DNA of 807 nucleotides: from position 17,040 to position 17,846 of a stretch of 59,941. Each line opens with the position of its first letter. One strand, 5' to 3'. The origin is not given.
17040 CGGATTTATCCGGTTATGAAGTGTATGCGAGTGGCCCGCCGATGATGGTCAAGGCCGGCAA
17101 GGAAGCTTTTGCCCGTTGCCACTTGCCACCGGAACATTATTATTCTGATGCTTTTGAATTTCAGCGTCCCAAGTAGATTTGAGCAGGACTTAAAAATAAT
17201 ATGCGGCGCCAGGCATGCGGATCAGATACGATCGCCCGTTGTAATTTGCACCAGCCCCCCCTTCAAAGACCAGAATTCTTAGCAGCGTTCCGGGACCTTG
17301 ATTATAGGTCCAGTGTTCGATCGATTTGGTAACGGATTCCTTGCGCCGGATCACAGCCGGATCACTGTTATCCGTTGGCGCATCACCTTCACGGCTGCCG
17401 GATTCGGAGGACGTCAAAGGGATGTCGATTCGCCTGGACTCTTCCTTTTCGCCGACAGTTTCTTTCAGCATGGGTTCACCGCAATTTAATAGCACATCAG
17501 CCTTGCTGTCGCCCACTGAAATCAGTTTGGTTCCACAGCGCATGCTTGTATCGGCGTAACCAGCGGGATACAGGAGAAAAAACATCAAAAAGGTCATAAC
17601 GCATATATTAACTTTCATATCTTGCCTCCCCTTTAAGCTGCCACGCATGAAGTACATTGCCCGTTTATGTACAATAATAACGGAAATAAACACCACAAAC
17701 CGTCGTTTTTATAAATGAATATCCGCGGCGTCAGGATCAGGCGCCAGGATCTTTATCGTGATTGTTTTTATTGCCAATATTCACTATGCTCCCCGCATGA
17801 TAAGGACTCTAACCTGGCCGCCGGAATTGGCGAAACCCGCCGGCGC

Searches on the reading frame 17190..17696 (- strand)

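Call 54: search_protein_families(library=pfam, proteins=[window:17190-17696:-], max_evalue=0.001)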
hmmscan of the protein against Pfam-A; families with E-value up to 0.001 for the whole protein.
window:17190-17696:- (168 aa): 1 family
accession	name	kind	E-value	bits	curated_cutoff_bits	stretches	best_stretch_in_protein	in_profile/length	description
PF11006.13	DUF2845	-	4.4e-17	62.6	21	1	50-147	2-82/90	Protein of unknown function (DUF2845)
